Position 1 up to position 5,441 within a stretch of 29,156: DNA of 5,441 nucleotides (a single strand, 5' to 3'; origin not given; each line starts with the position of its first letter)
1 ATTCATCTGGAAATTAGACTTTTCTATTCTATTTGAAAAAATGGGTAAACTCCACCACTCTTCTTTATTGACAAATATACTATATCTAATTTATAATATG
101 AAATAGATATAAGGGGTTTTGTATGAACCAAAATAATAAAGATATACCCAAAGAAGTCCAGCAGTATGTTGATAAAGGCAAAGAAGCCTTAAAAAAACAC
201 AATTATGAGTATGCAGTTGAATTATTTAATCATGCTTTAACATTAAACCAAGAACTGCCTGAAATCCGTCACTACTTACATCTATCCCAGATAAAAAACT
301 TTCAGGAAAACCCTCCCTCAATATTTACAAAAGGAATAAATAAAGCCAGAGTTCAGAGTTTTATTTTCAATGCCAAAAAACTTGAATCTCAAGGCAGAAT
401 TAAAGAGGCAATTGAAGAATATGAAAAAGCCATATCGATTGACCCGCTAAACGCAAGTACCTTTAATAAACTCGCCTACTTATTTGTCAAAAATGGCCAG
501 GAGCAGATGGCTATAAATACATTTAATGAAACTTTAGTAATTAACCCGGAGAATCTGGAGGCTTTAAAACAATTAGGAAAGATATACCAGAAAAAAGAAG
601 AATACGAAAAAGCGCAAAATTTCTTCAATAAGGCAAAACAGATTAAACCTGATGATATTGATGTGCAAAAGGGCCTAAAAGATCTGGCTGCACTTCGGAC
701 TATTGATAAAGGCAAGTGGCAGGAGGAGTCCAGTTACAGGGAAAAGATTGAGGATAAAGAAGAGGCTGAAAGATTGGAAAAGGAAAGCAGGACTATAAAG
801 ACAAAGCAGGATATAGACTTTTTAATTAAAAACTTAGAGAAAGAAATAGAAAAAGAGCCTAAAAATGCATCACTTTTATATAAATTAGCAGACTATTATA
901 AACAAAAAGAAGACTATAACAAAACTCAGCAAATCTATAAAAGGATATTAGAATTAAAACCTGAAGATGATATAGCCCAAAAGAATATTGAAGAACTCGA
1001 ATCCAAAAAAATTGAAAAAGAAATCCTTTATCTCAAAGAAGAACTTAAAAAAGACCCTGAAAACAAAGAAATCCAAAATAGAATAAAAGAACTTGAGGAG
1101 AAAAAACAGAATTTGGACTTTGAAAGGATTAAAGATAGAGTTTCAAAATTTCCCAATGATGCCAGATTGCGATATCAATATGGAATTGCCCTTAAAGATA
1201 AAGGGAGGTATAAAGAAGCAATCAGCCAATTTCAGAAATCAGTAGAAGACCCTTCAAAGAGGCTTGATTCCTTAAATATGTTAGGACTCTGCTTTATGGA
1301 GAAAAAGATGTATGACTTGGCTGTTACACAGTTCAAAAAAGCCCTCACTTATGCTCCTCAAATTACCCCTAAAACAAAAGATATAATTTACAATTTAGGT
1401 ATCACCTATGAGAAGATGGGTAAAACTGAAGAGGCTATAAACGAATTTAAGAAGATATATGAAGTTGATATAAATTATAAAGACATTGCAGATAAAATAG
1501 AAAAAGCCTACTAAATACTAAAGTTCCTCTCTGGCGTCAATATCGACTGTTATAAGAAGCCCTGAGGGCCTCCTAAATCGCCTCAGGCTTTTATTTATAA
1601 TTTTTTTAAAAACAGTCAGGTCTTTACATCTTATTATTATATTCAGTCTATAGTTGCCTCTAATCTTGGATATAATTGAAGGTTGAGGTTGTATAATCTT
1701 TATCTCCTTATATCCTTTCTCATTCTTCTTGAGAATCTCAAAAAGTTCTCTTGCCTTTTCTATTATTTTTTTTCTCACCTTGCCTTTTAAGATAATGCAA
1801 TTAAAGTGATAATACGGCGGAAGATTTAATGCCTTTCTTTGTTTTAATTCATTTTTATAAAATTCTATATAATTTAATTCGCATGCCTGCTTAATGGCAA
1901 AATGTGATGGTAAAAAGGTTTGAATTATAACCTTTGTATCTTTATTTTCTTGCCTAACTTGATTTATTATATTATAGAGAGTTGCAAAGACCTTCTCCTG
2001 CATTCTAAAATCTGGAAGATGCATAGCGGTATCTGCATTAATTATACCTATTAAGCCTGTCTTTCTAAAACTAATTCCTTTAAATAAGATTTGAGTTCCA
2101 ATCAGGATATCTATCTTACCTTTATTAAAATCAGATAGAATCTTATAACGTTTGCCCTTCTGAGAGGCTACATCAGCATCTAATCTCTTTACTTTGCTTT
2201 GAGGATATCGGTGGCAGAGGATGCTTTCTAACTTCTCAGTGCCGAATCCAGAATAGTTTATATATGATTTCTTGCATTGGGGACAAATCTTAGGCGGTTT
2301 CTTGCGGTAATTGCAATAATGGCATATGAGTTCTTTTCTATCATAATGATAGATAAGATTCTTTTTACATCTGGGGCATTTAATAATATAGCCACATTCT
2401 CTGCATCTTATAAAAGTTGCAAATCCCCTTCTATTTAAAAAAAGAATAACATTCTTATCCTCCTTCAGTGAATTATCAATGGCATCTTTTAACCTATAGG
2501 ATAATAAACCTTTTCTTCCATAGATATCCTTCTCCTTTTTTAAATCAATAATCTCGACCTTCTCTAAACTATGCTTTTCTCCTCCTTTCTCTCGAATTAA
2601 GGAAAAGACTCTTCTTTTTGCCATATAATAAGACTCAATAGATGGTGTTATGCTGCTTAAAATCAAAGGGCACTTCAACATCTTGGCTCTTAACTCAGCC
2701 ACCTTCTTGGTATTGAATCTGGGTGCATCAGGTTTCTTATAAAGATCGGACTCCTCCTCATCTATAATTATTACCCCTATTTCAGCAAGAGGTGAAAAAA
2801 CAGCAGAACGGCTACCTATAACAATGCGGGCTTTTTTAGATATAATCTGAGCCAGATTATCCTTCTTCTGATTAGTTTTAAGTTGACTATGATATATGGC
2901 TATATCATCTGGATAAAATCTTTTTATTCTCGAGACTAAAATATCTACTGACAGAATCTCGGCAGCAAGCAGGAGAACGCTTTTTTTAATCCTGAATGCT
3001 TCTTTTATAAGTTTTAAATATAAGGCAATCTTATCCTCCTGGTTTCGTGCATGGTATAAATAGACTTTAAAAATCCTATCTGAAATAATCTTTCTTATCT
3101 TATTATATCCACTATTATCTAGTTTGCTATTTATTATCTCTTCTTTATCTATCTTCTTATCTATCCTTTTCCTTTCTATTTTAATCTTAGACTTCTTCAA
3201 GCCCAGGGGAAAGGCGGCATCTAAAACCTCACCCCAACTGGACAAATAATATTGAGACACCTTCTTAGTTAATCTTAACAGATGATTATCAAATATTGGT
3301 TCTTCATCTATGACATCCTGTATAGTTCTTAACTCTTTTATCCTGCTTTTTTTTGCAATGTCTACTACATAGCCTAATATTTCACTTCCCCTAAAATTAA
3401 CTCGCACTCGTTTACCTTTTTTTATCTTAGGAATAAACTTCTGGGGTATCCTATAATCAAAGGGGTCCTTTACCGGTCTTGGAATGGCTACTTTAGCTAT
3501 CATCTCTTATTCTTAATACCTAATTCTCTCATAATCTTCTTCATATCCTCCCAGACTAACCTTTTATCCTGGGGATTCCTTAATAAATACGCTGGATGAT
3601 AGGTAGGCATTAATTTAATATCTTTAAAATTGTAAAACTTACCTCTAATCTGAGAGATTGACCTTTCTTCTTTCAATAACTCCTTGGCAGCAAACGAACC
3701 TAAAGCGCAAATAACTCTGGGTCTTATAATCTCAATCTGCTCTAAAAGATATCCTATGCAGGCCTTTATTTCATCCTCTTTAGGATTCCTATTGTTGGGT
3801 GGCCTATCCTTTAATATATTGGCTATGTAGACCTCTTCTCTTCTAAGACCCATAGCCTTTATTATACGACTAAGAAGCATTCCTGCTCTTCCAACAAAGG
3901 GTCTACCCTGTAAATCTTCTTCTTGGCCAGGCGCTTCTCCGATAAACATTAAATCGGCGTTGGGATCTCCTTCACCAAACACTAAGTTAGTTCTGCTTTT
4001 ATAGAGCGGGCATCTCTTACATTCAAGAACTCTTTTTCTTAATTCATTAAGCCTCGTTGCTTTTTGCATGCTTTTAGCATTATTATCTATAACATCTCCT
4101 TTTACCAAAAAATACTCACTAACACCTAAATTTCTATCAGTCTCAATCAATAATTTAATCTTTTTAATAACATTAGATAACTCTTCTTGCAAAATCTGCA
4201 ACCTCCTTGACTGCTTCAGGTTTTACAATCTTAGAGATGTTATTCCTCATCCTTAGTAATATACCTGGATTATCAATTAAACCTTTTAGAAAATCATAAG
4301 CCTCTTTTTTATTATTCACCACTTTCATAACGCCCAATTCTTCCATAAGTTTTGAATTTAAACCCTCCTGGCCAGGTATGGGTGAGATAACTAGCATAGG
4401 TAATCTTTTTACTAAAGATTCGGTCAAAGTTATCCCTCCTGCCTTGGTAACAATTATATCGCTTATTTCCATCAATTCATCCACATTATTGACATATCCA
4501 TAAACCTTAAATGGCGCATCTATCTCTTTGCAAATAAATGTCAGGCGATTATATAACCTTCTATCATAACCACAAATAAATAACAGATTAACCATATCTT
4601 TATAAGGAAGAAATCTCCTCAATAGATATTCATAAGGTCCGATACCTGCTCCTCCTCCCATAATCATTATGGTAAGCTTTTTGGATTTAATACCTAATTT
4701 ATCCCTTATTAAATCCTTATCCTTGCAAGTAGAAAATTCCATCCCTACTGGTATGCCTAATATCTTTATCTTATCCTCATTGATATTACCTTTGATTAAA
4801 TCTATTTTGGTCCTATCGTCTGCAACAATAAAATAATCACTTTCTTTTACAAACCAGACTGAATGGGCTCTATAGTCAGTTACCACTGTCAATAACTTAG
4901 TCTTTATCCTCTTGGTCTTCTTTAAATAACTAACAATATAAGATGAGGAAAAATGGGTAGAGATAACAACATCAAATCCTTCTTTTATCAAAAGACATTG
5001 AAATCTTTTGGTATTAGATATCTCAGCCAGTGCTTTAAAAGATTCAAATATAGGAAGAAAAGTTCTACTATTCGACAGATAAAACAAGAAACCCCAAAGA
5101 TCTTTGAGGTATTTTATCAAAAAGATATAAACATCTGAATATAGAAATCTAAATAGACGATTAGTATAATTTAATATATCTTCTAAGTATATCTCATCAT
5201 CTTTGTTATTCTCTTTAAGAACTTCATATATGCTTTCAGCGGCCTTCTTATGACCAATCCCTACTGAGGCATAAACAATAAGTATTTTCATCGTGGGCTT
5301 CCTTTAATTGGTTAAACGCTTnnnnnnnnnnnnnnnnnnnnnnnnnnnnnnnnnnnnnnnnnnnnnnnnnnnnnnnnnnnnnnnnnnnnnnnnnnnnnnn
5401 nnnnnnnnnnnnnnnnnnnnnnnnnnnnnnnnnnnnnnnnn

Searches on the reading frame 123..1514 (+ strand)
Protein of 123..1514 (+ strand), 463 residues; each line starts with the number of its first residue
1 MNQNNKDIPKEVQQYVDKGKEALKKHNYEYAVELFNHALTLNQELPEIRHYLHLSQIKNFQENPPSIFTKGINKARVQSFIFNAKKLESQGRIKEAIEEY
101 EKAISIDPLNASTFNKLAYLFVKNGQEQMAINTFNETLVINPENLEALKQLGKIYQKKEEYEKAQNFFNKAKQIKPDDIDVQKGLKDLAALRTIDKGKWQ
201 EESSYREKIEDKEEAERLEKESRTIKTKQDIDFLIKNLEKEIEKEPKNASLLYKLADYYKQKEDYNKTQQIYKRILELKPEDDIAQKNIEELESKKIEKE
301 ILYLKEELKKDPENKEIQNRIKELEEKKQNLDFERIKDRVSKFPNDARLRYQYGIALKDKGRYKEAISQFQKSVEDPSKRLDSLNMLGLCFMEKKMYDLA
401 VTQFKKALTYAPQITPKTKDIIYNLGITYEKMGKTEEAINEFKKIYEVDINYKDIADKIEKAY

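Call 7: search_protein_families(library=pfam, proteins=[window:123-1514:+], max_evalue=0.001)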
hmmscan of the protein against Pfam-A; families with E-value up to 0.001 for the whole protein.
window:123-1514:+ (463 aa): 21 families
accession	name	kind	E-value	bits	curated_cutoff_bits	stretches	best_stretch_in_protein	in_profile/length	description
PF07719.23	TPR_2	-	5e-35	117.1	27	1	146-178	2-34/34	Tetratricopeptide repeat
PF00515.34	TPR_1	-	1.9e-33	113.3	27.8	2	146-178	2-34/34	Tetratricopeptide repeat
PF13181.12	TPR_8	-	3e-32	108.4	25.7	2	150-178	6-34/34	Tetratricopeptide repeat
PF13424.12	TPR_12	-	1.1e-27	96.5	30.1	2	383-448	5-74/77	Tetratricopeptide repeat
PF13414.12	TPR_11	-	2.5e-26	91.5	26.8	1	89-125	6-42/42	TPR repeat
PF14559.12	TPR_19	-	2.2e-25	89.2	25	1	123-183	3-63/68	Tetratricopeptide repeat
PF13431.12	TPR_17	-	2.2e-24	84.1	24.4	1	100-131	2-33/34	Tetratricopeptide repeat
PF13428.12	TPR_14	-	4.3e-21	73.7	23.5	0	87-119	11-43/44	Tetratricopeptide repeat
PF23914.1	TPR_CcmH_CycH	-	1.3e-15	58.1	42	1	89-178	62-154/158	Cytochrome c-type biogenesis protein H TPR domain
PF13176.12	TPR_7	-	2.1e-14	52.7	27.9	0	147-177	1-31/36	Tetratricopeptide repeat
PF13432.12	TPR_16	-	4.8e-14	52.9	32.7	0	354-410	4-60/65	Tetratricopeptide repeat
PF13174.12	TPR_6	-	5.4e-14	52.2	26.3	0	422-445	3-26/33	Tetratricopeptide repeat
PF14561.12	TPR_20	-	3.4e-11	43.7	25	0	328-375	3-50/90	Tetratricopeptide repeat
PF12895.13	ANAPC3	-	7.3e-11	42.6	27.2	1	90-170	2-81/82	Anaphase-promoting complex, cyclosome, subunit 3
PF25064.1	ARM_TT21_5th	-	2e-10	41.5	27.8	0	117-177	7-67/117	TT21 fifth ARM repeats domain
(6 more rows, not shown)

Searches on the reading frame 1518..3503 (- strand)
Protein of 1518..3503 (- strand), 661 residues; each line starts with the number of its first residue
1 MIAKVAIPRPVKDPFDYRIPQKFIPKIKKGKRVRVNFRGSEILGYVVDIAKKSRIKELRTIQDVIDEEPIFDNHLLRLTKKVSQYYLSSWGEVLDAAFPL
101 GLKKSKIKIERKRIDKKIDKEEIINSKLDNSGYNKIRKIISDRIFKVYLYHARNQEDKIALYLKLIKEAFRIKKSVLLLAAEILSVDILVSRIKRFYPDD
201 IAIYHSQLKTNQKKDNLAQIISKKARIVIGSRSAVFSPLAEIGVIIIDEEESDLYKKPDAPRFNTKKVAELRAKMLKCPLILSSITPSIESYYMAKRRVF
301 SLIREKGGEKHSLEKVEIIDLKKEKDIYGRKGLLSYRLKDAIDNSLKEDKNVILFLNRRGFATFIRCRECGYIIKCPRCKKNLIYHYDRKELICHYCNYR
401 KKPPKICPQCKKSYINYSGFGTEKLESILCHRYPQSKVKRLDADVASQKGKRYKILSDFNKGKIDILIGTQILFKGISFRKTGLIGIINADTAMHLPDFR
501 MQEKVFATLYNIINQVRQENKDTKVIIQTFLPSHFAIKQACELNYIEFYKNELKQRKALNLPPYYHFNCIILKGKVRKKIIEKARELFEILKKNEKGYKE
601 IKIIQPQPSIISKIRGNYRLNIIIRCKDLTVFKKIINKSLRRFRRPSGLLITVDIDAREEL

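Call 7: search_protein_families(library=pfam, proteins=[window:1518-3503:-], max_evalue=0.001)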
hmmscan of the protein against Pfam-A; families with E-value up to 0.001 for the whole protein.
window:1518-3503:- (661 aa): 4 families
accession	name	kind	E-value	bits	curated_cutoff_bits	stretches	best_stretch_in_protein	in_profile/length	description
PF17764.6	PriA_3primeBD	-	1.4e-26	92.6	22.7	1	4-99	1-96/96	3'DNA-binding domain (3'BD)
PF18074.6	PriA_C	-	2.2e-14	54.5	26.9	1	563-656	1-94/95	Primosomal protein N C-terminal domain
PF18319.7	Zn_ribbon_PriA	-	8.7e-08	32.4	26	1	376-402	1-27/27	PriA DNA helicase Cys-rich region (CRR) domain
PF00271.37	Helicase_C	-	1.1e-06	29.3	23.5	1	423-491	26-93/110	Helicase conserved C-terminal domain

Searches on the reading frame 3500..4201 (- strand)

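Call 7: search_protein_families(library=pfam, proteins=[window:3500-4201:-], max_evalue=0.001)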
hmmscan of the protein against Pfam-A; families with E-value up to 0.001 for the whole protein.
window:3500-4201:- (233 aa): 1 family
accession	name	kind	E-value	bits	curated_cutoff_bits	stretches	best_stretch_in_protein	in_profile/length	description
PF03167.25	UDG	-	1.9e-40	138.7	24.3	1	75-220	1-140/141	Uracil DNA glycosylase superfamily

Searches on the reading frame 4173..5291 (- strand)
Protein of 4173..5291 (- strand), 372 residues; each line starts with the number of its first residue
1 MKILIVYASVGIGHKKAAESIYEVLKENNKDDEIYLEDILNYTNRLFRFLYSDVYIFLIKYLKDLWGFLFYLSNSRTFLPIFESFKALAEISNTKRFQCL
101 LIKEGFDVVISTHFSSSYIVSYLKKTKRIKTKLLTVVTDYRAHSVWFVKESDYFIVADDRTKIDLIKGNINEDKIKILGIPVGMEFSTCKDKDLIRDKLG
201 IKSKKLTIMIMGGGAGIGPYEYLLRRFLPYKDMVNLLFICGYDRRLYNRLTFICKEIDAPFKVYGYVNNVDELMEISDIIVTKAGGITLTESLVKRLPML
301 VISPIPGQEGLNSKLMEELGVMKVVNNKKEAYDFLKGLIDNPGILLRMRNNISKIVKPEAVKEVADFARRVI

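Call 7: search_protein_families(library=pfam, proteins=[window:4173-5291:-], max_evalue=0.001)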
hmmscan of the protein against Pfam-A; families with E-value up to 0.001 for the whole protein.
window:4173-5291:- (372 aa): 2 families
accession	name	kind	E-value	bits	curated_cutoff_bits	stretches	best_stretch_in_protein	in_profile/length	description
PF06925.17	MGDG_synth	-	2.7e-26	93.1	25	1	14-182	1-169/169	Monogalactosyldiacylglycerol (MGDG) synthase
PF04101.22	Glyco_tran_28_C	-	6.3e-07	30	22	1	207-325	1-123/166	Glycosyltransferase family 28 C-terminal domain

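Call 31: search_protein_families(library=ncbifam, proteins=[window:4173-5291:-], max_evalue=0.00001)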
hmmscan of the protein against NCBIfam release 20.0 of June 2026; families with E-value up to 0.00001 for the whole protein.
window:4173-5291:- (372 aa): 3 families
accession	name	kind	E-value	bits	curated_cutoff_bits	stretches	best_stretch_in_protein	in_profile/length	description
NF010135.0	PRK13609.1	equivalog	2.4e-56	191.3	500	1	2-366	6-363/388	diglucosyl diacylglycerol synthase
NF010134.0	PRK13608.1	equivalog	1.4e-46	159.3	557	1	2-361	7-358/391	diglucosyl diacylglycerol synthase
TIGR01133.1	murG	equivalog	8.5e-12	44.7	250.25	1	172-367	153-352/353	undecaprenyldiphospho-muramoylpentapeptide beta-N-acetylglucosaminyltransferase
